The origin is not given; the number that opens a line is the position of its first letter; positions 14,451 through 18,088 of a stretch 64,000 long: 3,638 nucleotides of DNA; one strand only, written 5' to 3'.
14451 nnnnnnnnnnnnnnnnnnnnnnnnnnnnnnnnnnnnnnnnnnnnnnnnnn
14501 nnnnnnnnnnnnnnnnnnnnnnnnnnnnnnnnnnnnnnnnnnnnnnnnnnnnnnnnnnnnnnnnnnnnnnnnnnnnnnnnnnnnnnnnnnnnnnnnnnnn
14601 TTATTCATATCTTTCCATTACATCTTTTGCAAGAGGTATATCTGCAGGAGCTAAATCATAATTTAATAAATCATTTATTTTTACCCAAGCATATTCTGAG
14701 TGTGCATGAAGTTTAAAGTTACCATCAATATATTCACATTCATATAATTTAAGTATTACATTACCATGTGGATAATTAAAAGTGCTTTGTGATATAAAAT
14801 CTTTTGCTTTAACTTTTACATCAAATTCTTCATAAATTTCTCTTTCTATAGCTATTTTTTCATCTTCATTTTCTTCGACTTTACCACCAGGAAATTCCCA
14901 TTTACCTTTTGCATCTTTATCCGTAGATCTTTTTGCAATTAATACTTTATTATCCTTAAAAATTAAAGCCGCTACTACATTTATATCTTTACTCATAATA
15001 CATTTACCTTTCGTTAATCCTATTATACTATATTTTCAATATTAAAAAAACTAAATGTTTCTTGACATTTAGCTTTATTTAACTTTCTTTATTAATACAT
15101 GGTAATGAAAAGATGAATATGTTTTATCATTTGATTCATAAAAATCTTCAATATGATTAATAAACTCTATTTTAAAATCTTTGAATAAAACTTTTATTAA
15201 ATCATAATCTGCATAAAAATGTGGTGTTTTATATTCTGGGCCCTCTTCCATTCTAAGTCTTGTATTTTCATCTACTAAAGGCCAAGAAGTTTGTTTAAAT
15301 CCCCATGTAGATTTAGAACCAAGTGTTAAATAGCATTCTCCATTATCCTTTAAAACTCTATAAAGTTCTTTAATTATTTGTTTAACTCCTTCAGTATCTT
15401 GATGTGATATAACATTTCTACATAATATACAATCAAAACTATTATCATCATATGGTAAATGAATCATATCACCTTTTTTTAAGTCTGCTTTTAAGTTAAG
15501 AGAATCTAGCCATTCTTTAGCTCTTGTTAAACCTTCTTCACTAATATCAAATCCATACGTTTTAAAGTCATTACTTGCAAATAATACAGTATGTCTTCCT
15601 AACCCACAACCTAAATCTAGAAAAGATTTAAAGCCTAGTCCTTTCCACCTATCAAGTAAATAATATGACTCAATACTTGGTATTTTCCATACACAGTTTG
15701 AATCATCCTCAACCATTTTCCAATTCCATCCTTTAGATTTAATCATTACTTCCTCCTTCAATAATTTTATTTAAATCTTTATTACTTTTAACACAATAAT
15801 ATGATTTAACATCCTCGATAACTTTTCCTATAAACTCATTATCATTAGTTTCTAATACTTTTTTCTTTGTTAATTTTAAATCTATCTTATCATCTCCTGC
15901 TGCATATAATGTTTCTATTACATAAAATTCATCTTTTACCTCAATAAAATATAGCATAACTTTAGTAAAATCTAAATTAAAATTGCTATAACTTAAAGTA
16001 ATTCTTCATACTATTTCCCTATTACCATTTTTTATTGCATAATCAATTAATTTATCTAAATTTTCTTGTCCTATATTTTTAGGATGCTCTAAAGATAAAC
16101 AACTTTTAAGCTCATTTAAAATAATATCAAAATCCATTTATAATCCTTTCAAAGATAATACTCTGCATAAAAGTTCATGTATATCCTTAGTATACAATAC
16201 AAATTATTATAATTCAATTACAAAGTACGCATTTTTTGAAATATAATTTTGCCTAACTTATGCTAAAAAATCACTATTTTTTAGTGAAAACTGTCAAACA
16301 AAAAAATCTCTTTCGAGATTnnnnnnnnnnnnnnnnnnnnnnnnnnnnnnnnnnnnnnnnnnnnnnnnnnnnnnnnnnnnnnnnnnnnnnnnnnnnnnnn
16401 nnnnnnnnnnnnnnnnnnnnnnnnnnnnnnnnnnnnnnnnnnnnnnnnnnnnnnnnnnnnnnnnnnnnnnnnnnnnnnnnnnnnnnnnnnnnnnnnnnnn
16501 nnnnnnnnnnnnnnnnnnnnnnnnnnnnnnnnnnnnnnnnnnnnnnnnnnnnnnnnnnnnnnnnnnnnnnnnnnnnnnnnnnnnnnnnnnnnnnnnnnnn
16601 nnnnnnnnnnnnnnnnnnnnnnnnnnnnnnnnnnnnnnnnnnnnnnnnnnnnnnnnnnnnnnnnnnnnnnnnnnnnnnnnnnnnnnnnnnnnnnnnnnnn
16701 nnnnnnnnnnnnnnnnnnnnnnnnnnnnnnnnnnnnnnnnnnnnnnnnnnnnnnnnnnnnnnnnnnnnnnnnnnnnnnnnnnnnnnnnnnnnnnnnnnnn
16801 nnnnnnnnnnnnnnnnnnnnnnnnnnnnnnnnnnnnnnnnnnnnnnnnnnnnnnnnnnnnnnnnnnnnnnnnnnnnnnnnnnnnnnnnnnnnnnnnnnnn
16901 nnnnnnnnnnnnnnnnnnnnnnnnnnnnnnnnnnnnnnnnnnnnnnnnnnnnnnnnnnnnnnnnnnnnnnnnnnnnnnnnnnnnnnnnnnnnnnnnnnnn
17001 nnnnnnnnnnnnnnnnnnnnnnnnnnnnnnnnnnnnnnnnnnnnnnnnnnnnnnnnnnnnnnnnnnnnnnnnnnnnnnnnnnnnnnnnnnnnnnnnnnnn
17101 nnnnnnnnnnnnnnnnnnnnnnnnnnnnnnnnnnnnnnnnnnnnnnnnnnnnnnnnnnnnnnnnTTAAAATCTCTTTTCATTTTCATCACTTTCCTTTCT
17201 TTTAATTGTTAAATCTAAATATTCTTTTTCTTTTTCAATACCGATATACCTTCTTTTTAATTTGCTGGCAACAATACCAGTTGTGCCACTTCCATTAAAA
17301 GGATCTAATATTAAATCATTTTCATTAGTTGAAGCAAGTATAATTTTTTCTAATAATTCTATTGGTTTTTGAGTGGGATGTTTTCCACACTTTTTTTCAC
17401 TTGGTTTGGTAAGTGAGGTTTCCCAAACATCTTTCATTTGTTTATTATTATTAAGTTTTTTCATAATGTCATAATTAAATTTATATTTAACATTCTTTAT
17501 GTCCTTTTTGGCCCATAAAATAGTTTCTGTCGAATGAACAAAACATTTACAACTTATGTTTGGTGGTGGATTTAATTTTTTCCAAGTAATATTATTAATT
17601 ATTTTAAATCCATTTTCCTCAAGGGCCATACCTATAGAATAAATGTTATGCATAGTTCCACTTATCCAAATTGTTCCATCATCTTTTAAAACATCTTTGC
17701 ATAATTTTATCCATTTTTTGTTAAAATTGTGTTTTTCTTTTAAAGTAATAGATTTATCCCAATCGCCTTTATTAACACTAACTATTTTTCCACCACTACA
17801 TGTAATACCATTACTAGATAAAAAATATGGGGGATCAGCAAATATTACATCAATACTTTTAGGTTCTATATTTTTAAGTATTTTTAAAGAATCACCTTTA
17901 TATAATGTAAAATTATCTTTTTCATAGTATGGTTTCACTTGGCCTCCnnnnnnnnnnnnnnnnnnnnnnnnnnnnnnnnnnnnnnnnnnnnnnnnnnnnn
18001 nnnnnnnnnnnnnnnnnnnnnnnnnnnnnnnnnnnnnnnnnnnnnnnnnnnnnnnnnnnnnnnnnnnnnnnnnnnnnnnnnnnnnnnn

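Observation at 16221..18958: DpnII-type GATC RM cassette (dpnM-dpnA-dpnB) flanked by ~106-bp direct repeats that begin exactly at stop codons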

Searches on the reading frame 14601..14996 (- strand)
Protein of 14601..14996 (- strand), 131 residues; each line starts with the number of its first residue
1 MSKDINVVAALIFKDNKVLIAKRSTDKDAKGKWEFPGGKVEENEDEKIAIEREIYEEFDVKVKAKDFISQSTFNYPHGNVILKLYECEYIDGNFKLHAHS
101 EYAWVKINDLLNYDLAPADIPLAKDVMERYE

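Call 4: search_protein_families(library=pfam, proteins=[window:14601-14996:-])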
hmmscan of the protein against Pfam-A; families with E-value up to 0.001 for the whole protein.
window:14601-14996:- (131 aa): 2 families
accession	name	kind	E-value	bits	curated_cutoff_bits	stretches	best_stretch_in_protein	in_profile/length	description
PF00293.34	NUDIX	-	9.4e-18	64.9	21.1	1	7-123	5-131/134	NUDIX domain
PF14815.12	NUDIX_4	-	9.5e-17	61.3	35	1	9-121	2-109/113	NUDIX domain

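Call 19: search_protein_families(library=ncbifam, proteins=[window:14601-14996:-], max_evalue=0.01)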
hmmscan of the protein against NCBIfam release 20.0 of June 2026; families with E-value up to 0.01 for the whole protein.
window:14601-14996:- (131 aa): 21 families
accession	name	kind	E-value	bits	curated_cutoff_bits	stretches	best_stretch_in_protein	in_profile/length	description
NF007834.0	PRK10546.1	equivalog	2.4e-32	111.6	156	1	3-128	2-127/135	pyrimidine (deoxy)nucleoside triphosphate diphosphatase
NF006530.0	PRK08999.1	equivalog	4.4e-30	104.8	245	1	2-124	3-126/315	Nudix family hydrolase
TIGR00586.1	mutt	equivalog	1.2e-20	73.8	97.9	1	2-124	2-125/129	8-oxo-dGTP diphosphatase MutT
NF008044.0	PRK10776.1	equivalog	1.6e-18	66.8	148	1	7-125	6-125/130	8-oxo-dGTP diphosphatase MutT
NF012016.0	PRK15472.1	equivalog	1.3e-09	37.9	95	1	6-118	5-130/141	nucleoside triphosphatase NudI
TIGR02705.1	nudix_YtkD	equivalog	1.5e-09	37.6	154.4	1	25-88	40-102/156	RNA deprotection pyrophosphohydrolase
NF001938.0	PRK00714.1-5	equivalog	7.7e-09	35.1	116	1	6-62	15-76/172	RNA pyrophosphohydrolase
NF041652.1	Nud_hyd_Dein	equivalog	1.2e-08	35.4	200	1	18-84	27-96/152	Nudix hydrolase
NF001936.0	PRK00714.1-3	equivalog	1.6e-07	31.3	118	1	13-61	20-65/155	RNA pyrophosphohydrolase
NF001937.0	PRK00714.1-4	equivalog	5e-06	26.2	139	1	6-69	10-69/161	RNA pyrophosphohydrolase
NF001299.0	PRK00241.1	equivalog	1.3e-05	24.8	158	1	10-130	140-255/263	NAD(+) diphosphatase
NF052459.1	OxoGTPPhMutT1Mycb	equivalog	1.5e-05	24.2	475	1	32-112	30-111/292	8-oxo-(d)GTP phosphatase MutT1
NF001934.0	PRK00714.1-1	equivalog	1.6e-05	24.4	241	1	6-68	10-68/176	RNA pyrophosphohydrolase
NF003785.0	PRK05379.1-1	equivalog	8.5e-05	21.9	418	1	6-66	204-263/347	bifunctional nicotinamide-nucleotide adenylyltransferase/Nudix hydroxylase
NF011963.0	PRK15434.1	subfamily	0.00011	22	146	1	17-65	30-79/159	GDP-mannose mannosyl hydrolase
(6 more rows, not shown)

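Call 57: search_protein_families(library=padloc, proteins=[window:14601-14996:-])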
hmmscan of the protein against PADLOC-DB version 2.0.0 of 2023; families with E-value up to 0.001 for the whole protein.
window:14601-14996:- (131 aa): 1 family
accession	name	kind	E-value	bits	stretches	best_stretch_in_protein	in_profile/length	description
PDLC04899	PDC-S07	-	4.6e-47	157.1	1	1-128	3-130/135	-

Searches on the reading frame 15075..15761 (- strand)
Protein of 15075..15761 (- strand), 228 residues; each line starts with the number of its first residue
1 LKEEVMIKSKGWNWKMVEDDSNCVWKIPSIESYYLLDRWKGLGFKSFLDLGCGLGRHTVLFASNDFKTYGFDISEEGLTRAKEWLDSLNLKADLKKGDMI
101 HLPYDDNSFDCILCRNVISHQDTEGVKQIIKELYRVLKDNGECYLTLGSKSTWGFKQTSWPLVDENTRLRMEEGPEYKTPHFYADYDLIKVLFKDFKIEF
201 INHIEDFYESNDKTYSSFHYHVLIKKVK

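Call 4: search_protein_families(library=pfam, proteins=[window:15075-15761:-])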
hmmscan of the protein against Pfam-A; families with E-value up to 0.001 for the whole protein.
window:15075-15761:- (228 aa): 10 families
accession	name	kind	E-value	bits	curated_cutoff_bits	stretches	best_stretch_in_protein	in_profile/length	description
PF13649.12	Methyltransf_25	-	1.3e-21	77.5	27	1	48-141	2-97/97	Methyltransferase domain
PF08241.18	Methyltransf_11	-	4.6e-21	75.7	21.2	1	48-144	1-94/95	Methyltransferase domain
PF13847.12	Methyltransf_31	-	3.8e-19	69.3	27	1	46-149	6-113/145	Methyltransferase domain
PF08242.18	Methyltransf_12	-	2.5e-13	51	30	1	48-142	1-97/98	Methyltransferase domain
PF13489.12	Methyltransf_23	-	4.8e-11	43.1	27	1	45-147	24-118/164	Methyltransferase domain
PF01209.24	Ubie_methyltran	-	2.9e-07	30.5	20.1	1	45-151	49-157/233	ubiE/COQ5 methyltransferase family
PF05175.20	MTS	-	7.4e-06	26.2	23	1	44-145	32-138/170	Methyltransferase small domain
PF01739.24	CheR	-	1e-05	25.5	27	1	106-150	134-176/195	CheR methyltransferase, SAM binding domain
PF03848.20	TehB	-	1.4e-05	25.1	20.4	1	47-141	34-128/193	Tellurite resistance protein TehB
PF05148.21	Methyltransf_8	-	0.00089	19.6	27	0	85-145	99-156/219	Hypothetical methyltransferase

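Call 19: search_protein_families(library=ncbifam, proteins=[window:15075-15761:-], max_evalue=0.01)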
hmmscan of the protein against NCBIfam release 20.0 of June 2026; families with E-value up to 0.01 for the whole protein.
window:15075-15761:- (228 aa): 43 families (the best 25 are shown)
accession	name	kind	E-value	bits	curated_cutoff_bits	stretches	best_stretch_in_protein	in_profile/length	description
NF045649.1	2X_seleno_MduS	exception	8.5e-13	48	380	1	32-142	30-144/338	methyltransferase domain-containing selenoprotein MduS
NF045667.1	MTase_DVU1556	equivalog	2.9e-12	46.5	155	1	47-145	26-119/213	DVU_1556 family methyltransferase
NF001244.0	PRK00216.1-5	equivalog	2e-10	40.3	216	1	45-143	50-151/236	bifunctional demethylmenaquinone methyltransferase/2-methoxy-6-polyprenyl-1,4-benzoquinol methylase UbiE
NF041536.1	ArsM_DUF2284_UU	exception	2.9e-10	39.1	575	1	46-145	79-180/459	arsenite methyltransferase/DUF2284 domain selenoprotein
TIGR01934.1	MenG_MenH_UbiE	subfamily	4.5e-10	39.2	158.35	1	45-150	41-146/223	ubiquinone/menaquinone biosynthesis methyltransferase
NF043040.1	corrin_prot_MT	hypoth_equivalog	9.2e-10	38.3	180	1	47-143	45-145/216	corrinoid protein-associated methyltransferase CpaM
TIGR02072.1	BioC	equivalog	1.6e-09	38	184.95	1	44-146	33-133/244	malonyl-ACP O-methyltransferase BioC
NF008823.0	PRK11873.1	subfamily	1.6e-09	37.7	263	1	47-144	81-180/272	arsenite methyltransferase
TIGR01983.1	UbiG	equivalog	3.3e-09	36.4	102.95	1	44-146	50-152/228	bifunctional 2-polyprenyl-6-hydroxyphenol methylase/3-demethylubiquinol 3-O-methyltransferase UbiG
NF007610.0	PRK10258.1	equivalog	1.4e-08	34.4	342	1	41-167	40-160/251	malonyl-ACP O-methyltransferase BioC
NF041537.1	ArsM_AhpD_UU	exception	1.5e-08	33.8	510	1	45-142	78-177/345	arsenite methyltransferase/AhpD domain selenoprotein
NF001243.0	PRK00216.1-4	equivalog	1.6e-08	34.2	235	1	46-157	50-164/237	demethylmenaquinone methyltransferase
NF045882.1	PLipidMtase_Leg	equivalog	2.2e-08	34.1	390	1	46-143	45-141/207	phospholipid N-methyltransferase PmtA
NF008992.0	PRK12335.1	equivalog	4.3e-08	32.6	303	1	46-142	125-220/289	SAM-dependent methyltransferase TehB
NF047649.1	MTase_UXPK_star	exception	7.4e-08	31.7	460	1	46-143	80-179/283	methyltransferase/UXPK-star double selenoprotein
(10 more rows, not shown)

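Call 36: find_encoding_contigs(protein=window:15078-15746:-, flank=5000, max_places=10)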
Protein window:15078-15746:- (223 aa): 8 contigs read that carry it; 4 places shown.
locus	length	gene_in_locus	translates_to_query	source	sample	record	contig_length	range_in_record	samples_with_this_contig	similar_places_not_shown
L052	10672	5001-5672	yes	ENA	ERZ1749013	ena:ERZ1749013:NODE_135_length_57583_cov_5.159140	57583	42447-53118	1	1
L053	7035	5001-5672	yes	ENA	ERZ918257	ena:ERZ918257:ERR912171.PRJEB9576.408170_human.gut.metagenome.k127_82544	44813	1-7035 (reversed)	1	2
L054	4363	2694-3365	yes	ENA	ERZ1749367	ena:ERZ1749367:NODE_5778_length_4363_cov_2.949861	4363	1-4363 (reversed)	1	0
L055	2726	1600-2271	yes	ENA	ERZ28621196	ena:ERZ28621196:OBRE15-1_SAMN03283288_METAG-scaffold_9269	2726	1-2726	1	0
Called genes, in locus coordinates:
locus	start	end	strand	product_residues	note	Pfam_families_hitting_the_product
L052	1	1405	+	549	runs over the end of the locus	PF00133:tRNA-synt_1, PF01406:tRNA-synt_1e (weak), PF09334:tRNA-synt_1g, PF01406:tRNA-synt_1e, PF01921:tRNA-synt_1f (weak), PF19303:Anticodon_3, PF08264:Anticodon_1 (weak)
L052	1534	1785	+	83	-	-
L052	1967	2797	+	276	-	PF02086:MethyltransfD12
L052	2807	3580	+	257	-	PF02384:N6_Mtase (faint), PF01555:N6_N4_Mtase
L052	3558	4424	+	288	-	PF04556:DpnII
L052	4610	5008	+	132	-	-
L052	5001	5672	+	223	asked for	PF01209:Ubie_methyltran (weak), PF05175:MTS (weak), PF03848:TehB (weak), PF13489:Methyltransf_23, PF13649:Methyltransf_25, PF13847:Methyltransf_31, PF08241:Methyltransf_11, PF08242:Methyltransf_12, +1 more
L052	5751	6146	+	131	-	PF00293:NUDIX, PF14815:NUDIX_4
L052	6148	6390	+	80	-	-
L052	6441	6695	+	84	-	-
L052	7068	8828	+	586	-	PF00078:RVT_1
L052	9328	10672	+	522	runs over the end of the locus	PF12161:HsdM_N, PF02384:N6_Mtase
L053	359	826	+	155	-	PF13413:HTH_25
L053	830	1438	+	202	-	PF01066:CDP-OH_P_transf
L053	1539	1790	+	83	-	-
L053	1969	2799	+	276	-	PF02086:MethyltransfD12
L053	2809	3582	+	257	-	PF01555:N6_N4_Mtase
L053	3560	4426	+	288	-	PF04556:DpnII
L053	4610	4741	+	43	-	-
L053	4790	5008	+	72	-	-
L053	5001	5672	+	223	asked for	PF01209:Ubie_methyltran (weak), PF05175:MTS (weak), PF03848:TehB (weak), PF13489:Methyltransf_23, PF13649:Methyltransf_25, PF13847:Methyltransf_31, PF08241:Methyltransf_11, PF08242:Methyltransf_12, +1 more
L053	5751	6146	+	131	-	PF00293:NUDIX, PF14815:NUDIX_4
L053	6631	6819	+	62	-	PF24749:DUF7695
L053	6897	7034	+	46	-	?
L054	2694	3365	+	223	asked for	PF01209:Ubie_methyltran (weak), PF05175:MTS (weak), PF03848:TehB (weak), PF13489:Methyltransf_23, PF13649:Methyltransf_25, PF13847:Methyltransf_31, PF08241:Methyltransf_11, PF08242:Methyltransf_12, +1 more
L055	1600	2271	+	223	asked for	PF01209:Ubie_methyltran (weak), PF05175:MTS (weak), PF03848:TehB (weak), PF13489:Methyltransf_23, PF13649:Methyltransf_25, PF13847:Methyltransf_31, PF08241:Methyltransf_11, PF08242:Methyltransf_12, +1 more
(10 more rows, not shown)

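Call 57: search_protein_families(library=padloc, proteins=[window:15075-15761:-])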
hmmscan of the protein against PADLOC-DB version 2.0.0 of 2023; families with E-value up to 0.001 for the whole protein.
window:15075-15761:- (228 aa): 1 family
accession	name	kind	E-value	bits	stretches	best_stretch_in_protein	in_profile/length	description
PDLC04134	mad2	-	5.6e-19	66.3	1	45-152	293-401/492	mads_2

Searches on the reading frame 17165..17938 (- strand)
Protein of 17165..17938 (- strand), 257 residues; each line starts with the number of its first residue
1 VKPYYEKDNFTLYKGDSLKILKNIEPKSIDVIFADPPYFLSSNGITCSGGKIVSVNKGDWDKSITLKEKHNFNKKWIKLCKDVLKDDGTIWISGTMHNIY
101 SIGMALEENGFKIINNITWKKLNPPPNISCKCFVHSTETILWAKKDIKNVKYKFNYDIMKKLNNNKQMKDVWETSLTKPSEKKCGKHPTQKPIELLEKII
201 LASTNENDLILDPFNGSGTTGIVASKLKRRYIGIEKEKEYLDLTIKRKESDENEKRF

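Call 4: search_protein_families(library=pfam, proteins=[window:17165-17938:-])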
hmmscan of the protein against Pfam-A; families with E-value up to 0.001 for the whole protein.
window:17165-17938:- (257 aa): 4 families
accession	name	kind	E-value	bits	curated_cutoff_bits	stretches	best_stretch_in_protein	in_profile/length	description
PF01555.25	N6_N4_Mtase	-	1.1e-63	215.6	26.7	1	29-245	1-220/221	DNA methylase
PF02384.22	N6_Mtase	-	4.7e-05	23.3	20.4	0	6-91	103-180/311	N-6 DNA Methylase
PF01170.24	UPF0020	-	0.00031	20.9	22.3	0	201-245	23-65/197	RMKL-like, methyltransferase domain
PF03602.21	Cons_hypoth95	-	0.00048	20.3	24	0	10-39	93-124/182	Conserved hypothetical protein 95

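Call 19: search_protein_families(library=ncbifam, proteins=[window:17165-17938:-], max_evalue=0.01)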
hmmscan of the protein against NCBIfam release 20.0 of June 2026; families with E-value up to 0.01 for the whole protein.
window:17165-17938:- (257 aa): 5 families
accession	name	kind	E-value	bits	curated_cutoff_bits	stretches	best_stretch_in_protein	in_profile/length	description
NF050803.1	DnaMtaseCcrMCaul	equivalog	2.8e-72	243.6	830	1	11-250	5-249/350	adenine-specific DNA-methyltransferase CcrM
NF008572.0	PRK11524.1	equivalog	3.7e-39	134.6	292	2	160-250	168-258/294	adenine-specific DNA-methyltransferase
NF010253.0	PRK13699.1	subfamily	1.2e-17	64.3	244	1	14-247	6-204/226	DNA methyltransferase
TIGR01177.1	TIGR01177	hypoth_equivalog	8.7e-05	22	316.55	0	201-234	177-210/330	TIGR01177 family methyltransferase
NF040721.1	Trm14_Arch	equivalog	0.0008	18.6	280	0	199-239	184-223/370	tRNA (guanine(6)-N2)-methyltransferase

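Call 57: search_protein_families(library=padloc, proteins=[window:17165-17938:-])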
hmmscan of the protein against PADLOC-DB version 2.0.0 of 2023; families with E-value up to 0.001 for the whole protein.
window:17165-17938:- (257 aa): 71 families (the best 25 are shown)
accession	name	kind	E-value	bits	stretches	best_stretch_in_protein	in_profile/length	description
PDLC03371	MTase_II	-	6.4e-103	341.8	1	2-254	3-258/260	Type II methyltransferase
PDLC03216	MTase_II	-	1.1e-81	272.6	1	11-251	13-258/364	Type II methyltransferase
PDLC03738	oMTase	-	6.6e-71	237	1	12-249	23-266/376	orphan methyltransferase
PDLC03299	MTase_II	-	3e-45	153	1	3-249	8-258/296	Type II methyltransferase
PDLC03302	MTase_II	-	8.3e-40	135.1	1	11-247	6-259/626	Type II methyltransferase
PDLC03279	MTase_II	-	6.7e-37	125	1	11-247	358-583/587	Type II methyltransferase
PDLC03387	MTase_II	-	9.9e-36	121.4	1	102-251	131-278/289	Type II methyltransferase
PDLC03339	MTase_II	-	1.1e-34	117.8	2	157-249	180-272/399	Type II methyltransferase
PDLC03353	MTase_II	-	8.7e-30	102.1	1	1-248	1-250/260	Type II methyltransferase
PDLC03265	MTase_II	-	5.2e-27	93.1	2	159-247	242-327/333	Type II methyltransferase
PDLC03320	MTase_II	-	6.7e-27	92.4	2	148-249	174-275/289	Type II methyltransferase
PDLC03354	MTase_II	-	8.3e-25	85.6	2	163-251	302-385/425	Type II methyltransferase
PDLC03238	MTase_II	-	1.5e-23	81.5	2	160-237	276-354/428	Type II methyltransferase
PDLC03230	MTase_II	-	3.6e-23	80.4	1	11-254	37-290/360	Type II methyltransferase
PDLC03228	MTase_II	-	8.7e-22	76.1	2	186-244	143-201/227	Type II methyltransferase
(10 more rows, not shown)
